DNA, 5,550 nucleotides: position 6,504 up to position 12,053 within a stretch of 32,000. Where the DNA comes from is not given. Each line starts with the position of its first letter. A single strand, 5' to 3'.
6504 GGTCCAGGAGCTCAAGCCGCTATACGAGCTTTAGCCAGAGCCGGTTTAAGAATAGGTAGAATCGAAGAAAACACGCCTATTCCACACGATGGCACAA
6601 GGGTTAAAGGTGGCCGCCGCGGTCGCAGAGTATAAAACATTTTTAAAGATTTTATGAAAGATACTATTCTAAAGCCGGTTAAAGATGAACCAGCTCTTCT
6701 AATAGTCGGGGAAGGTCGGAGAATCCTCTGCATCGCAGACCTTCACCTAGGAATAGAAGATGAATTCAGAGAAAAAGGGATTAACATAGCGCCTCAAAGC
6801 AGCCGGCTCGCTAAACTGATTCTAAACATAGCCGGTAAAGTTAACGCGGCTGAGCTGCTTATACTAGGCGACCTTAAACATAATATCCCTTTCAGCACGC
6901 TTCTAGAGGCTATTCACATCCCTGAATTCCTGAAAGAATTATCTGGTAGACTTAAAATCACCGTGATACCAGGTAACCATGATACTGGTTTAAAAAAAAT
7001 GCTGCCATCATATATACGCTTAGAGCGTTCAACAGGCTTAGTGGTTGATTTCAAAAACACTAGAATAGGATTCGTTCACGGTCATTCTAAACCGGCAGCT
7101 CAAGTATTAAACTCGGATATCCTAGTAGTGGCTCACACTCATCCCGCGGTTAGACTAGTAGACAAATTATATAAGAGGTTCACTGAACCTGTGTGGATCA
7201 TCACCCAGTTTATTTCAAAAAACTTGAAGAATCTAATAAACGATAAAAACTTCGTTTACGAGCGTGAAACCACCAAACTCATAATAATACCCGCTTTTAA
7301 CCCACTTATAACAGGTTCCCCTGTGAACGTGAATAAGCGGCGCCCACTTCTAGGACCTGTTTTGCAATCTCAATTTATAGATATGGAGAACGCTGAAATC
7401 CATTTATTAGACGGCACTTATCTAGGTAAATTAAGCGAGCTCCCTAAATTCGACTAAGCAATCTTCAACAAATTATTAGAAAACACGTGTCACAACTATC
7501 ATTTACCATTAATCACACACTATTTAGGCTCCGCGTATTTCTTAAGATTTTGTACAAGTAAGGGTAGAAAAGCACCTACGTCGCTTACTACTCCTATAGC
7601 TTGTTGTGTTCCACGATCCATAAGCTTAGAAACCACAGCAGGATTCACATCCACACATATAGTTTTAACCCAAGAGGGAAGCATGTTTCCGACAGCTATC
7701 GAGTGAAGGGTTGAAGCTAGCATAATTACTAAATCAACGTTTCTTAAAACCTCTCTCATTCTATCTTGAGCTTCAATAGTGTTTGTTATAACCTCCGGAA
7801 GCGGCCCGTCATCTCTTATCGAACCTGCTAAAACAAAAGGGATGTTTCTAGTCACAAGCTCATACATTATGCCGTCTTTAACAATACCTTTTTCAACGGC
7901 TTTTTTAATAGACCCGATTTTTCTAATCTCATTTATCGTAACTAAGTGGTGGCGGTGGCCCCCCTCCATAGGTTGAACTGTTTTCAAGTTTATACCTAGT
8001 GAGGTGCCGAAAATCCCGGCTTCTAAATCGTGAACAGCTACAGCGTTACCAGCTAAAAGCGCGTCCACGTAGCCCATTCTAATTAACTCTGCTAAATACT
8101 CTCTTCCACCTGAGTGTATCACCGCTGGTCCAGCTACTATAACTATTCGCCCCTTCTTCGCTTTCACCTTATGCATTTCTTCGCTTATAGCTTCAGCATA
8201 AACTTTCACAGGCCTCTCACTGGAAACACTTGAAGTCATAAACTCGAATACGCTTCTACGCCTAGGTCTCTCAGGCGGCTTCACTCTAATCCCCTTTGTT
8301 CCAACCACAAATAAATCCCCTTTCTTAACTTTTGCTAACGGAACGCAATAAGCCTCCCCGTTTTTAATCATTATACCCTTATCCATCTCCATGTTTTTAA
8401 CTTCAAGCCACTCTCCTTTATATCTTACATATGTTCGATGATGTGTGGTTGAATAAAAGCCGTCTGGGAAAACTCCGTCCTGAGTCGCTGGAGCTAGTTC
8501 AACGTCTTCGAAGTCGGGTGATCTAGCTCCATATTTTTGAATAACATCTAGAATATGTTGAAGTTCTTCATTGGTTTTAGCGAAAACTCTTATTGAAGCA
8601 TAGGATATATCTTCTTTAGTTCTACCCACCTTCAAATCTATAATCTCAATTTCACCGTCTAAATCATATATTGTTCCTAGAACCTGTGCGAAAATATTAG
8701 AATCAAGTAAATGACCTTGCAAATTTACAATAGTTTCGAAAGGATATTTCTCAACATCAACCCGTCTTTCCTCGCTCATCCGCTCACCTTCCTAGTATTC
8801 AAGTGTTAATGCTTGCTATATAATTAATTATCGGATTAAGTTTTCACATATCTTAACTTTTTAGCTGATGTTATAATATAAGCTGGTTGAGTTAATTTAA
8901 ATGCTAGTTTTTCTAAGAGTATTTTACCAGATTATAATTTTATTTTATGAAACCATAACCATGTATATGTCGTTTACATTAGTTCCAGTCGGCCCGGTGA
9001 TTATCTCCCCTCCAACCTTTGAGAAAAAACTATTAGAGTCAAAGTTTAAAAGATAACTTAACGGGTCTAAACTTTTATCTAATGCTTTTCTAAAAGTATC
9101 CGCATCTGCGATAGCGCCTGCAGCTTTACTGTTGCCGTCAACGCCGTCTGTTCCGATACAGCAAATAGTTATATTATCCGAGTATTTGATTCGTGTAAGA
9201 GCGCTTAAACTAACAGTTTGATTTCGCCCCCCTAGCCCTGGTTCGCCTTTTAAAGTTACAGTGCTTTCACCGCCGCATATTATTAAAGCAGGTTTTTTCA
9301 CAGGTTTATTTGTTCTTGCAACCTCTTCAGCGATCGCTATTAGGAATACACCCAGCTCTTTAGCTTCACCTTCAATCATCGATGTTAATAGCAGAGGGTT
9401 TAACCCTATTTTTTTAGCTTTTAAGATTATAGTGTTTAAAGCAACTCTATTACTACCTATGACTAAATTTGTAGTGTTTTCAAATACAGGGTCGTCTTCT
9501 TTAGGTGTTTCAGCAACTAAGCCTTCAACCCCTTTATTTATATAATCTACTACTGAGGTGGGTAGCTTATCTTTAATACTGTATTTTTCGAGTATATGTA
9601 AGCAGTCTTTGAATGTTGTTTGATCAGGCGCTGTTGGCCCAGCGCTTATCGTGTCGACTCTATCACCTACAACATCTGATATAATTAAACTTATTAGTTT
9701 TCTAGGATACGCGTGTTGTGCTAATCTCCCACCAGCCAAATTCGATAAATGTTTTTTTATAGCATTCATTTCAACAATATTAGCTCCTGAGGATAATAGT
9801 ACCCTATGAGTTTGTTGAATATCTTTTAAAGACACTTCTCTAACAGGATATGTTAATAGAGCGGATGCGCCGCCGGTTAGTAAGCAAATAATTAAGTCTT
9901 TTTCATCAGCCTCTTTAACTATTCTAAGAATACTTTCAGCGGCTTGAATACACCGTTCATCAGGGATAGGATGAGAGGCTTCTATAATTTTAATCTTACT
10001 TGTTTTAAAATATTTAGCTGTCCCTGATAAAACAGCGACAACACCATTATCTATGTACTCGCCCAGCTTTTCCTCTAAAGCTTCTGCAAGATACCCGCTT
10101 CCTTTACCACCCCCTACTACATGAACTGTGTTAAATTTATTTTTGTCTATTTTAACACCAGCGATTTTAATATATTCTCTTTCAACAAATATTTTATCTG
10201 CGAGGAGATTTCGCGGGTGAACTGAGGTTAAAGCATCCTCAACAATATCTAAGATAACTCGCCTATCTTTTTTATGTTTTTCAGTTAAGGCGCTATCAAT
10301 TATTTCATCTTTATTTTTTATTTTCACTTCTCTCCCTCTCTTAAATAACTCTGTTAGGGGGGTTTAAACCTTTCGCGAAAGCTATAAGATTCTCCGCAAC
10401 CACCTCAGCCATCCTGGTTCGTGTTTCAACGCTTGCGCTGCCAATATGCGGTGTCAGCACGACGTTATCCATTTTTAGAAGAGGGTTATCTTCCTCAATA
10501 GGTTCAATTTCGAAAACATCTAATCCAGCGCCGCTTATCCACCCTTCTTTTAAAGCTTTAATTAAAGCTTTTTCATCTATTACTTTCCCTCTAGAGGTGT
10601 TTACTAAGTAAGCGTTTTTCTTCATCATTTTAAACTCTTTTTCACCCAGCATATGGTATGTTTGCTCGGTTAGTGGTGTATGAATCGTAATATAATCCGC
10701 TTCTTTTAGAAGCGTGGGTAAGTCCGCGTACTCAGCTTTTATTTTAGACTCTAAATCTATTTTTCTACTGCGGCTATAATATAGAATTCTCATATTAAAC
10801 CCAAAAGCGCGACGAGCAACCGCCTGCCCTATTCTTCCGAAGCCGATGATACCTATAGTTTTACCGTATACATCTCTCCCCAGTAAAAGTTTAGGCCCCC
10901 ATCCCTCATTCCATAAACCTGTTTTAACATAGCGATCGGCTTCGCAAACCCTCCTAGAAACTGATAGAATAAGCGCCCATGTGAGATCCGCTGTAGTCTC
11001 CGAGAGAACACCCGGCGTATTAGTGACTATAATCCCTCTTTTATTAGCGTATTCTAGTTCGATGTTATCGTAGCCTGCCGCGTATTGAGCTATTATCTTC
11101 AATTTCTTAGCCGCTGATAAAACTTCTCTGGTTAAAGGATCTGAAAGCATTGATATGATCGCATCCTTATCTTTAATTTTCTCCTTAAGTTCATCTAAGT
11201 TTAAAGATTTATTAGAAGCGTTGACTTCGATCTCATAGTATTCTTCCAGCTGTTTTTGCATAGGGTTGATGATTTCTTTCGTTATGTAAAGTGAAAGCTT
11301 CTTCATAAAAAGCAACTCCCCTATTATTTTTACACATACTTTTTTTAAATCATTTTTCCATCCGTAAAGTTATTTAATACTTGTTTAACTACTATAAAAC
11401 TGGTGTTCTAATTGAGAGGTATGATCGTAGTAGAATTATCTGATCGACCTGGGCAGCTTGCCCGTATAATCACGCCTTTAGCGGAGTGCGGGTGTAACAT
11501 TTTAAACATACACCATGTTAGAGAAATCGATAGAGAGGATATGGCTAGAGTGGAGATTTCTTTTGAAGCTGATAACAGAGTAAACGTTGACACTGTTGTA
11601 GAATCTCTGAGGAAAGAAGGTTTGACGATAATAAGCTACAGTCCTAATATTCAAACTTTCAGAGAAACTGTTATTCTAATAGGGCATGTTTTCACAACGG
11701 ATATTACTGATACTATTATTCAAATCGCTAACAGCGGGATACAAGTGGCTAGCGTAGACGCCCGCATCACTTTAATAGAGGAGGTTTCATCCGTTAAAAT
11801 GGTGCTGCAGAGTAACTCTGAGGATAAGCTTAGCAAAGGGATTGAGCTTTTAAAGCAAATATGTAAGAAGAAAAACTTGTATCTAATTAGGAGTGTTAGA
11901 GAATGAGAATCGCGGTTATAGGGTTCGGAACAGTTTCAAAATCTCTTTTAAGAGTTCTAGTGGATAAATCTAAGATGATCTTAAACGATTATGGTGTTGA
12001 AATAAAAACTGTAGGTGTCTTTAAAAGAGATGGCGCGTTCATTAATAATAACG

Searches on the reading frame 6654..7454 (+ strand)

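Call 37: search_protein_families(library=pfam, proteins=[window:6654-7454:+], max_evalue=0.001)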
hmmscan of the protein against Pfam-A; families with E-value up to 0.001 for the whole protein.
window:6654-7454:+ (267 aa): 2 families
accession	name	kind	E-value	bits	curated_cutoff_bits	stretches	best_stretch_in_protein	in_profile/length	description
PF00149.33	Metallophos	-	4.4e-09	37.5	21.5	1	23-159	2-153/191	Calcineurin-like phosphoesterase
PF12850.12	Metallophos_2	-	1.8e-05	25.3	27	1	23-165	2-119/154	Calcineurin-like phosphoesterase superfamily domain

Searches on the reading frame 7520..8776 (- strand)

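Call 14: search_protein_families(library=pfam, proteins=[window:7520-8776:-], max_evalue=0.001)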
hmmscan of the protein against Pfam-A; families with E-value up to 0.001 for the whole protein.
window:7520-8776:- (418 aa): 4 families
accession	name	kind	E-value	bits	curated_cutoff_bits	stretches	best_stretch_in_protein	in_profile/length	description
PF21570.3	ArgZ-like_C_2nd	-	1.8e-103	345.2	27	1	196-407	2-213/213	Arginine dihydrolase ArgZ-like, C-terminal, Rossmann fold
PF04455.17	Saccharop_dh_N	-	1.8e-31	109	23.5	1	16-113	3-100/100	LOR/SDH bifunctional enzyme conserved region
PF21571.2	ArgZ-like_C_1st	-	4.5e-31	107.1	27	1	114-192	1-82/84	Arginine dihydrolase ArgZ-like, C-terminal, first region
PF00205.28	TPP_enzyme_M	-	1.4e-05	25.3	30.4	0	337-405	68-135/137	Thiamine pyrophosphate enzyme, central domain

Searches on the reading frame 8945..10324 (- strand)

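Call 14: search_protein_families(library=pfam, proteins=[window:8945-10324:-], max_evalue=0.001)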
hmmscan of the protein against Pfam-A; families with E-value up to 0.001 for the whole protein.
window:8945-10324:- (459 aa): 2 families
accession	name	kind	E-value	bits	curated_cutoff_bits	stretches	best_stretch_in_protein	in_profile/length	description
PF13660.11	DUF4147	-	2.5e-74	250.1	23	1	25-262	3-233/234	Domain of unknown function (DUF4147)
PF05161.18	MOFRL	-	5e-34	117.1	28.3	1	347-452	2-106/106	MOFRL family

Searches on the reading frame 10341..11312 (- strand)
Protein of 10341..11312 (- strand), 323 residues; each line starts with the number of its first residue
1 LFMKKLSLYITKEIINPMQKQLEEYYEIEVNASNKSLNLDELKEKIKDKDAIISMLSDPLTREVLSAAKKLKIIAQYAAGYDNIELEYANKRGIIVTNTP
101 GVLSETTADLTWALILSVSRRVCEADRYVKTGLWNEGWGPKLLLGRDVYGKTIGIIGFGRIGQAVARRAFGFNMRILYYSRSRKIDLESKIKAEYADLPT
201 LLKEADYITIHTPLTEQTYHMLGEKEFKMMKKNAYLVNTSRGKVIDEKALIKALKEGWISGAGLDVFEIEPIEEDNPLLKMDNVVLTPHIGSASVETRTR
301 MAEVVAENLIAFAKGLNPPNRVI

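Call 14: search_protein_families(library=pfam, proteins=[window:10341-11312:-], max_evalue=0.001)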
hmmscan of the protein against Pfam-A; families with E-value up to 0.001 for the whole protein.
window:10341-11312:- (323 aa): 4 families
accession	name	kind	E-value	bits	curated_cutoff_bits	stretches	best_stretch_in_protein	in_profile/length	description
PF02826.25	2-Hacid_dh_C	-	5.1e-69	231.6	25.1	1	113-291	2-178/178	D-isomer specific 2-hydroxyacid dehydrogenase, NAD binding domain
PF00389.36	2-Hacid_dh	-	2e-35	121.8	24.6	1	11-322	4-133/134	D-isomer specific 2-hydroxyacid dehydrogenase, catalytic domain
PF07991.19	KARI_N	-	7.3e-06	26.1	20.6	0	150-236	4-91/165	Acetohydroxy acid isomeroreductase, NADPH-binding domain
PF03446.21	NAD_binding_2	-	0.00052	20.5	21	0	152-256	1-109/161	NAD binding domain of 6-phosphogluconate dehydrogenase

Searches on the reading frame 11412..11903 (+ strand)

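Call 14: search_protein_families(library=pfam, proteins=[window:11412-11903:+], max_evalue=0.001)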
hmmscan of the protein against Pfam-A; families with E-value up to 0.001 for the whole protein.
window:11412-11903:+ (164 aa): 3 families
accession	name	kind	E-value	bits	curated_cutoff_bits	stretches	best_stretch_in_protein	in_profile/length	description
PF01842.31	ACT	-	1.8e-08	34.4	27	1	4-69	2-64/66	ACT domain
PF13291.12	ACT_4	-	9.6e-07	29.8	27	1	5-68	9-71/80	ACT domain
PF13740.12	ACT_6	-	0.00011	22.5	23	0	10-36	10-36/76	ACT domain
